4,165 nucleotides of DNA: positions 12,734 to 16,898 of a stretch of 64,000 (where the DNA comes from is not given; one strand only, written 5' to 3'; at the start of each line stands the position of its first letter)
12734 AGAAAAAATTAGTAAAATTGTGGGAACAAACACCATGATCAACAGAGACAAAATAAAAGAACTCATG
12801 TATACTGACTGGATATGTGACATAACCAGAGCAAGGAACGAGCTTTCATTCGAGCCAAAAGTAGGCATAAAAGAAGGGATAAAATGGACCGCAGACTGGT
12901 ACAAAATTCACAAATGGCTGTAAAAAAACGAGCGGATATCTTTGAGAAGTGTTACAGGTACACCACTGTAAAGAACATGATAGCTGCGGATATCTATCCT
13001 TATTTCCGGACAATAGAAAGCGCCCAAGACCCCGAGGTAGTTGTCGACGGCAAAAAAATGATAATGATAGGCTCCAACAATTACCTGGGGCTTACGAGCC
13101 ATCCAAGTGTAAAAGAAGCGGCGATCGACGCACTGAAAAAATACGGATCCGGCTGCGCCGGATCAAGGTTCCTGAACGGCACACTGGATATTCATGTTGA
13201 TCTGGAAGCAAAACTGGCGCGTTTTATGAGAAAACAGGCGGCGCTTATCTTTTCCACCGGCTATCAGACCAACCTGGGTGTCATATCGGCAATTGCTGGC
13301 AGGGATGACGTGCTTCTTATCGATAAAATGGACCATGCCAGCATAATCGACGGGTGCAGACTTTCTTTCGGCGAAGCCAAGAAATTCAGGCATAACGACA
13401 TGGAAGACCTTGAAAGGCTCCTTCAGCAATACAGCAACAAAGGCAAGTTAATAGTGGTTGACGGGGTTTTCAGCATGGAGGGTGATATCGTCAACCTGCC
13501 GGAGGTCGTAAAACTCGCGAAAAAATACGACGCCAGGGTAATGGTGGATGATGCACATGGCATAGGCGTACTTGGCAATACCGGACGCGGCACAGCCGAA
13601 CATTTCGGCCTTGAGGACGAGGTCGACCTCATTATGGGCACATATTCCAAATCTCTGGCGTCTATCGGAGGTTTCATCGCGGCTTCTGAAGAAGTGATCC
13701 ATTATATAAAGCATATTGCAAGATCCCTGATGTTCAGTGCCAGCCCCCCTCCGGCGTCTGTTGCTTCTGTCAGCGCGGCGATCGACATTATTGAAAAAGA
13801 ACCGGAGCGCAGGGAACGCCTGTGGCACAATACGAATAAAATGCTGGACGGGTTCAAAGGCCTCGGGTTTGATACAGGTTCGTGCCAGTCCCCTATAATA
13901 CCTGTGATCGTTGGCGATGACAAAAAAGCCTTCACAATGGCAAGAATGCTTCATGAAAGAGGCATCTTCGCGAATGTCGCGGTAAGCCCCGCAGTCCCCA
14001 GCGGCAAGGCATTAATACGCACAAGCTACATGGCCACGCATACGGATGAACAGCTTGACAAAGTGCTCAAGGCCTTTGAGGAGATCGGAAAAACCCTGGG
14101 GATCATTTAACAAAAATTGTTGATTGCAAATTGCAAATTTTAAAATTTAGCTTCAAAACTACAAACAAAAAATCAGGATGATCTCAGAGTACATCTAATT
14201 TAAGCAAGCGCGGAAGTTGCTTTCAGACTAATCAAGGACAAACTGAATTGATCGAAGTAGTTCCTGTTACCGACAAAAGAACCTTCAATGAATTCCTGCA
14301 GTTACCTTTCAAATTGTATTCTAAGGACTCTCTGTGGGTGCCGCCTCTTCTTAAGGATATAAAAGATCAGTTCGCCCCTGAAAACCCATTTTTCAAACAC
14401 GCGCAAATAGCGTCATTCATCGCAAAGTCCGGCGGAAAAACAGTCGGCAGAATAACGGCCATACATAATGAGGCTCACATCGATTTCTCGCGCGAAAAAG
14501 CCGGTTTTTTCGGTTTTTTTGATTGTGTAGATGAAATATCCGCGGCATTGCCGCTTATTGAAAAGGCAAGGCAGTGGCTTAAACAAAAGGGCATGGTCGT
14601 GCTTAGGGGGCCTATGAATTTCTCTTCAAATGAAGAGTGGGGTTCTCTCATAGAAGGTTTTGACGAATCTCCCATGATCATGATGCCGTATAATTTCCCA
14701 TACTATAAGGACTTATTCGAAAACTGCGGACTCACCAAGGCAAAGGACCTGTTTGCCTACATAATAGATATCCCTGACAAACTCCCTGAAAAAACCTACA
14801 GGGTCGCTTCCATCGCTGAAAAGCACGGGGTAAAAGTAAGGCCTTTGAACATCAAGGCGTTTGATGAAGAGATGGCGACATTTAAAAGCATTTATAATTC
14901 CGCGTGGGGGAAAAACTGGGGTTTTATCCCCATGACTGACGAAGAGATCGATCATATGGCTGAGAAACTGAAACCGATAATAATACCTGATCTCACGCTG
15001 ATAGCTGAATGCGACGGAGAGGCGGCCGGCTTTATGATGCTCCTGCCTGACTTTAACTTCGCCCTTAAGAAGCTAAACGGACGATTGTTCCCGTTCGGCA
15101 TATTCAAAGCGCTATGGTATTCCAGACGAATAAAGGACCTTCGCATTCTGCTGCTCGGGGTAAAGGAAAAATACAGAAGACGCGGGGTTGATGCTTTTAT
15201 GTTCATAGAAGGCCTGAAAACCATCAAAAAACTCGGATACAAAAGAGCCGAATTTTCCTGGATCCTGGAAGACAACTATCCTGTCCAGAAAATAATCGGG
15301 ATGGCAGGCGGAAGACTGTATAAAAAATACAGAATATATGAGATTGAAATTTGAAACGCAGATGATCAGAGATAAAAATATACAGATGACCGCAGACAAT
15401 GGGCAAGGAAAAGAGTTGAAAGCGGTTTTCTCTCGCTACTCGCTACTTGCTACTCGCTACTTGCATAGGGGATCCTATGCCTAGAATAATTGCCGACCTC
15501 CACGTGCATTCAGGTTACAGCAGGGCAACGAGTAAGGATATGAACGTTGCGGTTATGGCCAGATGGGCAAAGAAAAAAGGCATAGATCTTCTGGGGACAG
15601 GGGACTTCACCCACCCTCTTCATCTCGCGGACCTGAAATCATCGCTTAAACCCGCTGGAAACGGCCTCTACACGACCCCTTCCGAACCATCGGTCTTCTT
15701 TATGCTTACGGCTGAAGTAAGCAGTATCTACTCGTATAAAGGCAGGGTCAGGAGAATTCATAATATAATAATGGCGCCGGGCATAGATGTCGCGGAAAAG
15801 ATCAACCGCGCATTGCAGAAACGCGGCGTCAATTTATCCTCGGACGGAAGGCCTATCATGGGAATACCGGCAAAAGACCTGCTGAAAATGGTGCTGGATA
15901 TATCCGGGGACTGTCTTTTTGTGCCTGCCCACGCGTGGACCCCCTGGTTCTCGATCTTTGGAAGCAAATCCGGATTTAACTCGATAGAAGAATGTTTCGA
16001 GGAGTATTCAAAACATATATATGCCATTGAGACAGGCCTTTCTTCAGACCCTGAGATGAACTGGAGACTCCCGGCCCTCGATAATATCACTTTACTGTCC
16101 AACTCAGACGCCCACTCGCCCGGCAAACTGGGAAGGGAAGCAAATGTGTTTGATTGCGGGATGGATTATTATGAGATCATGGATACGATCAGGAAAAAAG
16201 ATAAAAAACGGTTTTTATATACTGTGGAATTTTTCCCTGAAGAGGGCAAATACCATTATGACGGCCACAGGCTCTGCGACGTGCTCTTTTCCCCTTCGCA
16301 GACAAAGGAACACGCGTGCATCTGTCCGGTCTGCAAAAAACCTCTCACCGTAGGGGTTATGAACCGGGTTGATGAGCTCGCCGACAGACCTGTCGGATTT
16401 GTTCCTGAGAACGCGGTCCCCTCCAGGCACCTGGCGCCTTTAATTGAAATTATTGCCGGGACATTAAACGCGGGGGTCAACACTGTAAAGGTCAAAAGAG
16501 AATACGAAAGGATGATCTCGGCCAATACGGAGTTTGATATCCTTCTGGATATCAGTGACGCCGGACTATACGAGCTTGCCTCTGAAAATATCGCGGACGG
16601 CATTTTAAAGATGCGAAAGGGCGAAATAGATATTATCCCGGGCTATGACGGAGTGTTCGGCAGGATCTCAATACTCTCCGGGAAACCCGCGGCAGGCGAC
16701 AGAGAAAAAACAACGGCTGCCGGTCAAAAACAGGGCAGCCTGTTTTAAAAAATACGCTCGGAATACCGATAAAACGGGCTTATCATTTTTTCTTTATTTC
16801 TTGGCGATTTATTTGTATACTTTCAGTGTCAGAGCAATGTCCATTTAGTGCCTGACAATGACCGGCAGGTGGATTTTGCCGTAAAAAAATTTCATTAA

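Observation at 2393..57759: Short periodic tandem arrays (mostly heptamers) abut the start-codon region of many genes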

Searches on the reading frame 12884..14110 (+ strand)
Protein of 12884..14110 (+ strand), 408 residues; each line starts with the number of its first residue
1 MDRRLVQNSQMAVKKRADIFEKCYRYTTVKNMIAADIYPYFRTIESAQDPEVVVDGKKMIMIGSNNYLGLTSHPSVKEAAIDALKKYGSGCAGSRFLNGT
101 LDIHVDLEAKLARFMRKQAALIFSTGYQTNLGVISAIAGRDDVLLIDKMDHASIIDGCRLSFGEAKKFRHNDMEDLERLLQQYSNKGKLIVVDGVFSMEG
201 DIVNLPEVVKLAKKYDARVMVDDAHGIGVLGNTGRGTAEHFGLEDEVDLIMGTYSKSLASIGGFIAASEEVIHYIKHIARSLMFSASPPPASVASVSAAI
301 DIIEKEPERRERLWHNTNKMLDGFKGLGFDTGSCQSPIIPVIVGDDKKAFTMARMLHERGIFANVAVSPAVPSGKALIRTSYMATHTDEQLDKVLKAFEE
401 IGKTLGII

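Call 8: search_protein_families(library=pfam, proteins=[window:12884-14110:+])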
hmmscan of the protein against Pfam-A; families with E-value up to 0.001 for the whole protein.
window:12884-14110:+ (408 aa): 4 families
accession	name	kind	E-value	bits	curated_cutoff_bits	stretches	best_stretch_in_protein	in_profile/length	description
PF00155.27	Aminotran_1_2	-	5.4e-61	207.2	19.7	1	58-398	2-361/361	Aminotransferase class I and II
PF00266.25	Aminotran_5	-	1.8e-07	30.9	21.5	1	125-228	70-181/371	Aminotransferase class-V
PF01053.26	Cys_Met_Meta_PP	-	8.8e-06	24.9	27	1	94-230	47-181/381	Cys/Met metabolism PLP-dependent enzyme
PF01212.27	Beta_elim_lyase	-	2.3e-05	24.3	27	1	106-280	36-224/288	Beta-eliminating lyase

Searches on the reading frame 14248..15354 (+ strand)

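Call 8: search_protein_families(library=pfam, proteins=[window:14248-15354:+])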
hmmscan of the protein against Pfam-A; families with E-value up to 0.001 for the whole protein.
window:14248-15354:+ (368 aa): 1 family
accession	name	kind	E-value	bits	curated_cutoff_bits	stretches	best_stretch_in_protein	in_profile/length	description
PF00583.31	Acetyltransf_1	-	0.00035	21.3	20.7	0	215-346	7-107/116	Acetyltransferase (GNAT) family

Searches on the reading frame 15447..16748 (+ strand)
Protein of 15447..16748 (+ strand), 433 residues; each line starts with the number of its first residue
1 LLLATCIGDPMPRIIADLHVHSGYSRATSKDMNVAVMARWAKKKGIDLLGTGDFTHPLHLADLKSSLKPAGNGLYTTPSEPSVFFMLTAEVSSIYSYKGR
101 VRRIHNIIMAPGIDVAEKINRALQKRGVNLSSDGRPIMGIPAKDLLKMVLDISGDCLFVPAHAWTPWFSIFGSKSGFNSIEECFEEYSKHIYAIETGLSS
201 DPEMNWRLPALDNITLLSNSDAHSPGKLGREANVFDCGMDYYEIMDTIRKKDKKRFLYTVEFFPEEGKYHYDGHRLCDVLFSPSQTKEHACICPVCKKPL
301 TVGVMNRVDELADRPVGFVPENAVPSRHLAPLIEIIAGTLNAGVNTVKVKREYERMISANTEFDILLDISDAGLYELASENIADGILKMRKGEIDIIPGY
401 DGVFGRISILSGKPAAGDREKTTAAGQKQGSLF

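Call 8: search_protein_families(library=pfam, proteins=[window:15447-16748:+])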
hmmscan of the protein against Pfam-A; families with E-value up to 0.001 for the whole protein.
window:15447-16748:+ (433 aa): 0 families

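Call 60: find_encoding_contigs(protein=window:15477-16748:+, flank=3000, max_places=10)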
Protein window:15477-16748:+ (423 aa): 16 contigs read that carry it; 9 places shown.
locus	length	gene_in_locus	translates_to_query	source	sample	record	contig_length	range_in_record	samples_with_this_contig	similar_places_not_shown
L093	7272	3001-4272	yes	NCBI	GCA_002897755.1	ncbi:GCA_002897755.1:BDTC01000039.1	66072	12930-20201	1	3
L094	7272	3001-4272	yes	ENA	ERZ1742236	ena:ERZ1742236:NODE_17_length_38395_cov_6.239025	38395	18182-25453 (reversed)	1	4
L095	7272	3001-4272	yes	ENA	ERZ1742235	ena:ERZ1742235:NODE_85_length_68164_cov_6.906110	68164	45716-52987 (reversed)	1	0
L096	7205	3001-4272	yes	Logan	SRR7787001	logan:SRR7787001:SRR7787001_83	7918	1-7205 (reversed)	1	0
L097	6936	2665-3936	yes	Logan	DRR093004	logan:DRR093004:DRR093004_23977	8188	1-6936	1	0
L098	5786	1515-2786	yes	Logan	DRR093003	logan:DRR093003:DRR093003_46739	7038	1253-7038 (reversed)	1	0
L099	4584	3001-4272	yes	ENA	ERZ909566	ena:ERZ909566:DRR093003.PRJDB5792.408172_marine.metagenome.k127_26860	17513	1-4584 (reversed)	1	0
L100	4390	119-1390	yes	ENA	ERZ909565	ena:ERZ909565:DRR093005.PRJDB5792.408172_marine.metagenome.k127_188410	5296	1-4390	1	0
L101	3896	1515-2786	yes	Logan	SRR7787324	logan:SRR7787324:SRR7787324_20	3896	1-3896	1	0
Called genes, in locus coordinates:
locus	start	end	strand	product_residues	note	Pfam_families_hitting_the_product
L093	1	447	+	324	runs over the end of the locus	PF01073:3Beta_HSD, PF01370:Epimerase, PF04321:RmlD_sub_bind, PF05368:NmrA, PF13460:NAD_binding_10, PF16363:GDP_Man_Dehyd, PF07993:NAD_binding_4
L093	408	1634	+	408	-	PF00155:Aminotran_1_2, PF00266:Aminotran_5 (faint), PF01053:Cys_Met_Meta_PP (weak), PF01212:Beta_elim_lyase (faint)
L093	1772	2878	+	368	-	-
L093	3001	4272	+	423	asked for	PF27218:MJ0043_C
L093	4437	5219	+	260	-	PF00027:cNMP_binding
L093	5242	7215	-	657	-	PF05226:CHASE2, PF00211:Guanylate_cyc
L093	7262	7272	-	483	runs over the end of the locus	PF23023:Anti-Pycsar_Apyc1 (weak)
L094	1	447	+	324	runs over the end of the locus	PF01073:3Beta_HSD, PF01370:Epimerase, PF04321:RmlD_sub_bind, PF05368:NmrA, PF13460:NAD_binding_10, PF16363:GDP_Man_Dehyd, PF07993:NAD_binding_4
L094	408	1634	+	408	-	PF00155:Aminotran_1_2, PF00266:Aminotran_5 (faint), PF01053:Cys_Met_Meta_PP (weak), PF01212:Beta_elim_lyase (faint)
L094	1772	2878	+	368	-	-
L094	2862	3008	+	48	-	-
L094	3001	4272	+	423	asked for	PF27218:MJ0043_C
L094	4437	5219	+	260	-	PF00027:cNMP_binding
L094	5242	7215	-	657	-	PF05226:CHASE2, PF00211:Guanylate_cyc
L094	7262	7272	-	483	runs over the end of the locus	PF23023:Anti-Pycsar_Apyc1 (weak)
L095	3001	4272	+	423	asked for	PF27218:MJ0043_C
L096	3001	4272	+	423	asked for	PF27218:MJ0043_C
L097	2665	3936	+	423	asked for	PF27218:MJ0043_C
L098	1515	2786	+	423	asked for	PF27218:MJ0043_C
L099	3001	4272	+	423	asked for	PF27218:MJ0043_C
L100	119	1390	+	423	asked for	PF27218:MJ0043_C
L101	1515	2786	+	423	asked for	PF27218:MJ0043_C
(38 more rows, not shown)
